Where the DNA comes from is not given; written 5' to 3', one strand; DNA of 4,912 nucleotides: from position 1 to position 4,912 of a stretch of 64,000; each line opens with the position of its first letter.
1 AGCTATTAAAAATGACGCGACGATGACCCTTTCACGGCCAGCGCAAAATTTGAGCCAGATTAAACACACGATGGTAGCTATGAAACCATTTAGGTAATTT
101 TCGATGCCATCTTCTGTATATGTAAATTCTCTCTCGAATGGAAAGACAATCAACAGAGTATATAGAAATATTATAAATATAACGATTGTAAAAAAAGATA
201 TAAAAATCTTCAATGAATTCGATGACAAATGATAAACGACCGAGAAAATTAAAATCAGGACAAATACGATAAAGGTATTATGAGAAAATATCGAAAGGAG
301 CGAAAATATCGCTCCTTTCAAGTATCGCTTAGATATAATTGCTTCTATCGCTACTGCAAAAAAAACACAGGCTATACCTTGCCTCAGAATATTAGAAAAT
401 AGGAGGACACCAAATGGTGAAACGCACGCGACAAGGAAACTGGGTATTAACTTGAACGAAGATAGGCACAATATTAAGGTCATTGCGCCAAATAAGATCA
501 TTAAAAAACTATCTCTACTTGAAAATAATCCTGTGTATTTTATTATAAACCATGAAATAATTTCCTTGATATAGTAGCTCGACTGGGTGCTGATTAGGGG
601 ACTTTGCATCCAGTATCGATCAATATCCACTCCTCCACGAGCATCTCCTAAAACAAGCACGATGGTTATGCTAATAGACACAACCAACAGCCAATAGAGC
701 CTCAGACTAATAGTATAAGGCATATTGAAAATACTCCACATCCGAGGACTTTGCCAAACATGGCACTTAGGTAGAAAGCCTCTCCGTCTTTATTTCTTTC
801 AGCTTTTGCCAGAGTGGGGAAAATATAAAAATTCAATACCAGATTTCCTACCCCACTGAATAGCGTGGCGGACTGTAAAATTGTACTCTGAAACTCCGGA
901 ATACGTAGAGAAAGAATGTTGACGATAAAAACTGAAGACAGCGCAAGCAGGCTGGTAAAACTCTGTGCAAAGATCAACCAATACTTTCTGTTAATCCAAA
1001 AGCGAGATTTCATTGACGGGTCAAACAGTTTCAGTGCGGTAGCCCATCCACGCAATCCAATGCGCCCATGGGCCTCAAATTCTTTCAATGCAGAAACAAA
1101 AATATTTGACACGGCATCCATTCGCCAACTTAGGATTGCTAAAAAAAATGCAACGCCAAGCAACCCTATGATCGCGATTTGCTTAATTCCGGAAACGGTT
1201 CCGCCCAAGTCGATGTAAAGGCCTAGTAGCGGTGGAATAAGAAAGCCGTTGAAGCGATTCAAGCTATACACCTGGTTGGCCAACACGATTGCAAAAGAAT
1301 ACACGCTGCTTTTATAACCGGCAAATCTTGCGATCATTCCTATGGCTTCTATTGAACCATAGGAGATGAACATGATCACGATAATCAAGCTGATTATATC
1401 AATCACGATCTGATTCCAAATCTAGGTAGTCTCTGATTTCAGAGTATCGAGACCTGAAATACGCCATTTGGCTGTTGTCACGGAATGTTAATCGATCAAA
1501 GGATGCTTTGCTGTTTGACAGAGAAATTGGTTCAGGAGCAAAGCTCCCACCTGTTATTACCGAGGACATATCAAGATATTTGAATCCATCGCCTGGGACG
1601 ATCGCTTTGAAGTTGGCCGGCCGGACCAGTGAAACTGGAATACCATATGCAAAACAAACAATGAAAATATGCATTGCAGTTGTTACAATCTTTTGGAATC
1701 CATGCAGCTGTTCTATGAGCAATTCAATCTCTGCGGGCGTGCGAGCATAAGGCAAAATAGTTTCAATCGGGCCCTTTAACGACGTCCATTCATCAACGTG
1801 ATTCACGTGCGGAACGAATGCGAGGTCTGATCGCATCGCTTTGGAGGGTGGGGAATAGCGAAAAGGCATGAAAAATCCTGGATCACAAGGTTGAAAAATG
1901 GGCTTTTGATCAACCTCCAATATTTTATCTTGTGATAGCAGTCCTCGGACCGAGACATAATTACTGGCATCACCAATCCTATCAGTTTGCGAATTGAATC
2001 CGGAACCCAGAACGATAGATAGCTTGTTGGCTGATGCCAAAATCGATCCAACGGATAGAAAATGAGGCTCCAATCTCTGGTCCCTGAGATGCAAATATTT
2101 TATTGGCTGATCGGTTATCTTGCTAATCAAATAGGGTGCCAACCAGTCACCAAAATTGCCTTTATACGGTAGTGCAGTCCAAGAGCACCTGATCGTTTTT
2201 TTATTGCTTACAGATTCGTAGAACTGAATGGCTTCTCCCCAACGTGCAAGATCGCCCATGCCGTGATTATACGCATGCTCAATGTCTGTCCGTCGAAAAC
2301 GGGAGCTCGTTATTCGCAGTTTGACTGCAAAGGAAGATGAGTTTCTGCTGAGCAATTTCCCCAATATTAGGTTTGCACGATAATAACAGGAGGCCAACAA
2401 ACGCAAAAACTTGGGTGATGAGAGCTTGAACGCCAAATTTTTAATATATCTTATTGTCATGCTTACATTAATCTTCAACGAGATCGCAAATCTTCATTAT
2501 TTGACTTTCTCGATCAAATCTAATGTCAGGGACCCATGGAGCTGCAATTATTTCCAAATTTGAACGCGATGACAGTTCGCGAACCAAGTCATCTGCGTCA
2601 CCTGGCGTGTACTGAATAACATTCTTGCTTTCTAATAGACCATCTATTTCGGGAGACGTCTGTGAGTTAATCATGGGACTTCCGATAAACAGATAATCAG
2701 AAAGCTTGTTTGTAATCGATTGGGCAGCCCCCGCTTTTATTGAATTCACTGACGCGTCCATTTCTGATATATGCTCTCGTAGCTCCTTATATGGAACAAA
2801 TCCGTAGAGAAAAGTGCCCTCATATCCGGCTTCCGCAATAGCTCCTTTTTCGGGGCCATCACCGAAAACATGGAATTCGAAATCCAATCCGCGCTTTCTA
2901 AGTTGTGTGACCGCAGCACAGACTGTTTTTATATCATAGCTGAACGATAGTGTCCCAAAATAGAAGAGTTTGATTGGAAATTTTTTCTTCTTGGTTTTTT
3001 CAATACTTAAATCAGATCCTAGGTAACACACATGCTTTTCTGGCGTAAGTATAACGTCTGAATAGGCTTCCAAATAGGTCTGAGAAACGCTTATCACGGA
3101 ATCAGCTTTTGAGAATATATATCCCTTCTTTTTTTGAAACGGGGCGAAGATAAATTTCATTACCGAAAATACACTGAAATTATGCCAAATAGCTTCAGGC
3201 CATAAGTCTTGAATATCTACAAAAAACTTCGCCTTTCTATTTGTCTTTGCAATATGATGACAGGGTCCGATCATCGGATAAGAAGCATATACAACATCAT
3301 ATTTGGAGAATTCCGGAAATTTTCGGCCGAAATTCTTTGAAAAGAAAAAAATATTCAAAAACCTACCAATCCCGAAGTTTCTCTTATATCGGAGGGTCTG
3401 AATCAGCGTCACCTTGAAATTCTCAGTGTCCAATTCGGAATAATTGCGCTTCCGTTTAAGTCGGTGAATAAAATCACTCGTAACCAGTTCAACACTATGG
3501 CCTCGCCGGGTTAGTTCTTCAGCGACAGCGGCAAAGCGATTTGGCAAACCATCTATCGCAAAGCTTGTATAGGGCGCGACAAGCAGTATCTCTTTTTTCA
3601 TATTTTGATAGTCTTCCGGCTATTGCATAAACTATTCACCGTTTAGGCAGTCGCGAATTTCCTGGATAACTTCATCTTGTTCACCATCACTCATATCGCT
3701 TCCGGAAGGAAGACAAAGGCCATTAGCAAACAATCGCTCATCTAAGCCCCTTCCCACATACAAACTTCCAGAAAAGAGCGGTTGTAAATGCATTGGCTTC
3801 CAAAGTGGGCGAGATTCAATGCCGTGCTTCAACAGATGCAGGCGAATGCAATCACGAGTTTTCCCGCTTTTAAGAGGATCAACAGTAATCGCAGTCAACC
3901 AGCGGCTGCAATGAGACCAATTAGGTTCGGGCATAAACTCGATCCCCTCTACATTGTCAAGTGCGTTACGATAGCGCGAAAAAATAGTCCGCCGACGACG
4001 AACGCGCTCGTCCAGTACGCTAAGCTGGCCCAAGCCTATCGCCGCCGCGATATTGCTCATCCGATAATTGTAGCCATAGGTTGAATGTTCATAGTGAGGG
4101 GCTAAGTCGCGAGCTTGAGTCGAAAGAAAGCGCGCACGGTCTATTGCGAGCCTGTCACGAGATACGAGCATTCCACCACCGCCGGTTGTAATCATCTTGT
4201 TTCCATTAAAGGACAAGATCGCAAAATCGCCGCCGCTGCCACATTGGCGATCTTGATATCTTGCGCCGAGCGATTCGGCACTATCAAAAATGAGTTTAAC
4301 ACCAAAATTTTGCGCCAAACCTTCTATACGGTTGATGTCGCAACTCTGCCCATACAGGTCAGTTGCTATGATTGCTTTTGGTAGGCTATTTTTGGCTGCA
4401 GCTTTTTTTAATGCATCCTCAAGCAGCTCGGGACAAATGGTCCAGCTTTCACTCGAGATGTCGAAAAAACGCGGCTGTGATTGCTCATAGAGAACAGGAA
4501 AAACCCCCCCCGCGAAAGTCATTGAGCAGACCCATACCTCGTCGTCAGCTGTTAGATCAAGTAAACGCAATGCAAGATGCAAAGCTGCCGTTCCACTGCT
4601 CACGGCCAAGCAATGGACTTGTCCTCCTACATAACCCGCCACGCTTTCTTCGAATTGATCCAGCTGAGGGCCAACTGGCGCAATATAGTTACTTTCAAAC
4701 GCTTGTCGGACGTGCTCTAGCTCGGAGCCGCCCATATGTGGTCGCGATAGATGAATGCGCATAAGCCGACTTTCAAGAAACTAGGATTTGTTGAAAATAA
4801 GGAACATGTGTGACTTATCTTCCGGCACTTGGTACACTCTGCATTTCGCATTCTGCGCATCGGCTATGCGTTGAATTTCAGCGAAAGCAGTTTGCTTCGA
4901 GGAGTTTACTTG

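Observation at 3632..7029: Split PglB2-like module: PglC-type priming transferase + ATP-grasp + SAM methyltransferase + DegT aminotransferase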

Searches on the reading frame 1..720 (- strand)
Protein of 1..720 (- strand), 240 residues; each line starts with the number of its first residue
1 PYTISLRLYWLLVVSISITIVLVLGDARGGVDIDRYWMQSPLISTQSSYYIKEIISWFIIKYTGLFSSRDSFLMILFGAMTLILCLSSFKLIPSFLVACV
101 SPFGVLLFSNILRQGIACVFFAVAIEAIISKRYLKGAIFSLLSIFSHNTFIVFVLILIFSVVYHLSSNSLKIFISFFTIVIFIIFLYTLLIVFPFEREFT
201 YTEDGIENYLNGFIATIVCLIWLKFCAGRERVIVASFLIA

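Call 70: search_protein_families(library=ncbifam, proteins=[window:1-720:-], max_evalue=0.001)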
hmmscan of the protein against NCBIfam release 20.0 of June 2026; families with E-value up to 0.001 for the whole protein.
window:1-720:- (240 aa): 0 families

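Call 90: search_protein_families(library=pfam, proteins=[window:1-720:-], max_evalue=0.01)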
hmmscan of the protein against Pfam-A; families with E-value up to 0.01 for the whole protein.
window:1-720:- (240 aa): 1 family
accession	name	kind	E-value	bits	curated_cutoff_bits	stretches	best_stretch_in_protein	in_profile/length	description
PF14897.12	EpsG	-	2.7e-10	40.4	30.1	1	14-206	4-207/326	EpsG family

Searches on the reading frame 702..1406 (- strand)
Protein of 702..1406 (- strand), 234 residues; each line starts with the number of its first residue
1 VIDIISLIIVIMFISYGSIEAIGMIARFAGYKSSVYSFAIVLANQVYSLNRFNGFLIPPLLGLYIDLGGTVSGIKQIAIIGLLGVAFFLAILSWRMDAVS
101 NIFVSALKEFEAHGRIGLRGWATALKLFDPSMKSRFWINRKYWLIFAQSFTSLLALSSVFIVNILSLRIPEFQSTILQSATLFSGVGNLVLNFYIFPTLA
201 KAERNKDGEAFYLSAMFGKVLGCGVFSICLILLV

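Call 4: search_protein_families(library=pfam, proteins=[window:702-1406:-], max_evalue=0.01)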
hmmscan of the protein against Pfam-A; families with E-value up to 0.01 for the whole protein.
window:702-1406:- (234 aa): 0 families

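Call 5: search_protein_families(library=ncbifam, proteins=[window:702-1406:-], max_evalue=0.01)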
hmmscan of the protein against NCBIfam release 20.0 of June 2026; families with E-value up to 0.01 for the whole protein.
window:702-1406:- (234 aa): 0 families

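Call 10: find_encoding_contigs(protein=window:702-1406:-, flank=10000, max_places=3)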
Protein window:702-1406:- (234 aa): no gene with exactly this product is on record in the collection.

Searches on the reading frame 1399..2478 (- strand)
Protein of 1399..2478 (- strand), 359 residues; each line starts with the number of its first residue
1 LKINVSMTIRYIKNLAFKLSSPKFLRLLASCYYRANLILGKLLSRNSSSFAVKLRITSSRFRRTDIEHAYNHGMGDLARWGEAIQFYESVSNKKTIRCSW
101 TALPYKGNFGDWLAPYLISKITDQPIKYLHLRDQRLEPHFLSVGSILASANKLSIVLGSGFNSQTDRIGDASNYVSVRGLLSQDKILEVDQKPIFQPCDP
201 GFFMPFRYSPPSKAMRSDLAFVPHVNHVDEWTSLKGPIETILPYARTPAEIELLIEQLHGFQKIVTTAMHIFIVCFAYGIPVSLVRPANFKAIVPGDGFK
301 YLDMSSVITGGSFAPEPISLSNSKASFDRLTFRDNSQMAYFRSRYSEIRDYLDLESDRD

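Call 4: search_protein_families(library=pfam, proteins=[window:1399-2478:-], max_evalue=0.01)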
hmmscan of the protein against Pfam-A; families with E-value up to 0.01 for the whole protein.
window:1399-2478:- (359 aa): 1 family
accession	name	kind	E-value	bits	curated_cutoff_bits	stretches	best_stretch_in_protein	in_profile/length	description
PF04230.19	PS_pyruv_trans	-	4.9e-06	27.1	25.3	1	137-282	80-273/280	Polysaccharide pyruvyl transferase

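Call 5: search_protein_families(library=ncbifam, proteins=[window:1399-2478:-], max_evalue=0.01)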
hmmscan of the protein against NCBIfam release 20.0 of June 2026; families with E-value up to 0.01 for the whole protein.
window:1399-2478:- (359 aa): 0 families

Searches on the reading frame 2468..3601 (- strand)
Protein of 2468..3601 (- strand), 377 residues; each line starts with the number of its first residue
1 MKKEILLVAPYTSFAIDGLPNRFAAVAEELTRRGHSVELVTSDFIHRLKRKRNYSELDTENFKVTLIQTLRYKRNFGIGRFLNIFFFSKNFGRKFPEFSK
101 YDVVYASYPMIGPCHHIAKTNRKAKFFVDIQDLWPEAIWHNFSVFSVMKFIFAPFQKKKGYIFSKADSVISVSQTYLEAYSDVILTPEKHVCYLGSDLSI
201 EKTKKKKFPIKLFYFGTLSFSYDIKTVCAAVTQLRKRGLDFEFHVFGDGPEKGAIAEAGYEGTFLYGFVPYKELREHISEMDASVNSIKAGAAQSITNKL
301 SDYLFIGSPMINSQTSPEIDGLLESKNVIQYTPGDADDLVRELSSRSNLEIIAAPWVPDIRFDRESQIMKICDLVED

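Call 4: search_protein_families(library=pfam, proteins=[window:2468-3601:-], max_evalue=0.01)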
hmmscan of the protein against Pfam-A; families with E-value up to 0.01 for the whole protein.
window:2468-3601:- (377 aa): 4 families
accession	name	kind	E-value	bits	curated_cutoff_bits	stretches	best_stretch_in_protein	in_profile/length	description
PF13692.12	Glyco_trans_1_4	-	5e-09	37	27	1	211-343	3-136/142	Glycosyl transferases group 1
PF13579.12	Glyco_trans_4_4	-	2.3e-08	35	29.7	1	18-188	2-150/158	Glycosyl transferase 4-like domain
PF13439.12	Glyco_transf_4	-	2.6e-08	34.5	28.5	1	18-187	3-155/170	Glycosyltransferase Family 4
PF00534.26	Glycos_transf_1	-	0.0001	22.3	26.4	1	200-286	6-98/172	Glycosyl transferases group 1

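Call 5: search_protein_families(library=ncbifam, proteins=[window:2468-3601:-], max_evalue=0.01)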
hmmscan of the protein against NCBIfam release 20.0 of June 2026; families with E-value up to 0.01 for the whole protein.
window:2468-3601:- (377 aa): 2 families
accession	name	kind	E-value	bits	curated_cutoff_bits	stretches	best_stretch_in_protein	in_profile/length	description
NF007640.0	PRK10307.1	subfamily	0.0031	16.5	276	0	212-343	232-366/411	WcaI family glycosyltransferase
TIGR04005.1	wcaL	equivalog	0.0057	15.6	537.6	1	161-343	170-364/406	colanic acid biosynthesis glycosyltransferase WcaL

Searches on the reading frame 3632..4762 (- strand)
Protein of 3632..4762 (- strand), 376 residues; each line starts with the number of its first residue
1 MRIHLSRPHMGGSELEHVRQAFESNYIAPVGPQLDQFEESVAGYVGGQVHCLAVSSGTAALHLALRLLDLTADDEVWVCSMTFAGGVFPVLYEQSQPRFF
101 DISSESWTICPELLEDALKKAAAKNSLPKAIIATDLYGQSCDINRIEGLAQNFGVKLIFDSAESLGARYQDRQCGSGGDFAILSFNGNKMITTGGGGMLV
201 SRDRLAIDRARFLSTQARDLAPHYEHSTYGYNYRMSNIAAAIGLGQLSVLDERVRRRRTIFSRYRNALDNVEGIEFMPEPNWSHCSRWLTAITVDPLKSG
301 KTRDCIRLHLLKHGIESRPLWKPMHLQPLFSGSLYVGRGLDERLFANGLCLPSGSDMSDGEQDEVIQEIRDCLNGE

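Call 4: search_protein_families(library=pfam, proteins=[window:3632-4762:-], max_evalue=0.01)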
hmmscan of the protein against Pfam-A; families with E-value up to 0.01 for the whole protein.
window:3632-4762:- (376 aa): 2 families
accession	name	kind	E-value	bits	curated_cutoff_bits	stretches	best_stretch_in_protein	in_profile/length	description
PF01041.23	DegT_DnrJ_EryC1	-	1e-87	295.2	19.8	1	11-369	4-359/360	DegT/DnrJ/EryC1/StrS aminotransferase family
PF00155.27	Aminotran_1_2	-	4.6e-05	23.2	19.7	1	34-134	44-153/361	Aminotransferase class I and II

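Call 5: search_protein_families(library=ncbifam, proteins=[window:3632-4762:-], max_evalue=0.01)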
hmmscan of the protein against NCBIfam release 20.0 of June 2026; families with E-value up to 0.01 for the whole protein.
window:3632-4762:- (376 aa): 15 families
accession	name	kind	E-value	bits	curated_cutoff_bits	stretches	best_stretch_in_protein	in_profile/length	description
TIGR04181.1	NHT_00031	hypoth_equivalog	7.8e-98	327.6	420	1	3-354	1-359/359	LegC family aminotransferase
TIGR03588.1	PseC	equivalog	4.4e-67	226.6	423.5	1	6-373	5-380/380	UDP-4-amino-4,6-dideoxy-N-acetyl-beta-L-altrosamine transaminase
NF008658.2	PRK11658.1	equivalog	1.1e-46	159.2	631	1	4-373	6-377/379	UDP-4-amino-4-deoxy-L-arabinose aminotransferase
TIGR04427.1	PLP_DesI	equivalog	5.4e-45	154.2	650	1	15-370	35-380/390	dTDP-4-dehydro-6-deoxyglucose aminotransferase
NF008687.0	PRK11706.1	equivalog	6.3e-38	130.5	375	1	3-372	2-373/375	dTDP-4-amino-4,6-dideoxygalactose transaminase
NF011936.0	PRK15407.1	equivalog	1.5e-32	112.8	423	2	30-204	63-238/440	lipopolysaccharide biosynthesis protein RfbH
TIGR02379.1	ECA_wecE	subfamily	9.3e-28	97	434.85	1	3-283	2-283/376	dTDP-4-amino-4,6-dideoxy-D-glucose transaminase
NF005872.0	PRK07812.1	equivalog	0.00031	19.3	703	1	31-213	71-246/439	bifunctional o-acetylhomoserine/o-acetylserine sulfhydrylase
NF006096.0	PRK08248.1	equivalog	0.00089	18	726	1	30-200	62-224/431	homocysteine synthase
TIGR01326.1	OAH_OAS_sulfhy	subfamily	0.001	17.9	495.1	1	31-216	56-233/418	O-acetylhomoserine aminocarboxypropyltransferase/cysteine synthase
NF004757.0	PRK06084.1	equivalog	0.0011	17.9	790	1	30-205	56-223/425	bifunctional O-acetylhomoserine aminocarboxypropyltransferase/cysteine synthase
NF006004.0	PRK08134.1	equivalog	0.0024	16.6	636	1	32-184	64-207/433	O-acetylhomoserine aminocarboxypropyltransferase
NF004650.0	PRK05994.1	equivalog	0.0025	16.7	667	1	20-201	51-224/427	O-acetylhomoserine aminocarboxypropyltransferase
NF006095.0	PRK08247.1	equivalog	0.0041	15.9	585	1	26-162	47-175/369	methionine biosynthesis PLP-dependent protein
NF005215.0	PRK06702.1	equivalog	0.0085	15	709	0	31-91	60-117/432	bifunctional O-acetylhomoserine aminocarboxypropyltransferase/cysteine synthase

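Call 71: search_solved_structures(query=window:3632-4762:-, max_evalue=1e-20)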
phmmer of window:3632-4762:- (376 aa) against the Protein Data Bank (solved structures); distinct sequences matched with E-value up to 1e-20: 37.
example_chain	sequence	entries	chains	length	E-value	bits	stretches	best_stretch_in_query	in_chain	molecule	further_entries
1o61_A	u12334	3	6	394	8.9e-85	288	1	1-365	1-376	aminotransferase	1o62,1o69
4ztc_A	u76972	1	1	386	5e-84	285.5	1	1-365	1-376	Aminotransferase homolog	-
7b0m_AAA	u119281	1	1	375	1.3e-67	231.5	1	3-354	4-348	Sugar aminotransferase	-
3bn1_A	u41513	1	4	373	2.1e-52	181.4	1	2-369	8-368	Perosamine synthetase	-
3dr7_A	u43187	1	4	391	2.5e-52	181.2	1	2-369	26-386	Putative perosamine synthetase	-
3dr4_A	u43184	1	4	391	1.7e-51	178.4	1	2-369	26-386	Putative perosamine synthetase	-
1mdo_A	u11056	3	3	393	1.8e-37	132.3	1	5-369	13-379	ArnB aminotransferase | UDP-4-amino-4-deoxy-L-arabinose--oxoglutarate aminotransferase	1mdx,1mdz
4oca_A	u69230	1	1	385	1.2e-36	129.6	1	5-369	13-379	UDP-4-amino-4-deoxy-L-arabinose--oxoglutarate aminotransferase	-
4qgr_A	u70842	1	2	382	5.5e-36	127.4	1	23-371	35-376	DegT/DnrJ/EryC1/StrS aminotransferase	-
8vr3_A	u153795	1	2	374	1.2e-34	123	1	3-355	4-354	DegT/DnrJ/EryC1/StrS aminotransferase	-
8vr5_A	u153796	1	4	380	1.4e-34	122.8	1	3-355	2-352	DegT/DnrJ/EryC1/StrS aminotransferase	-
5uid_A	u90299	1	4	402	1.8e-34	122.4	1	3-371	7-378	Aminotransferase TlmJ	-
2po3_A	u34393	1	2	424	2e-33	119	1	16-372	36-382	4-dehydrase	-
8sng_A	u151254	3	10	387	4.3e-33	117.9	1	5-366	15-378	UDP-4-amino-4-deoxy-L-arabinose--oxoglutarate aminotransferase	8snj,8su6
3frk_A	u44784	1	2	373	5.2e-30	107.7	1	24-367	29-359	QdtB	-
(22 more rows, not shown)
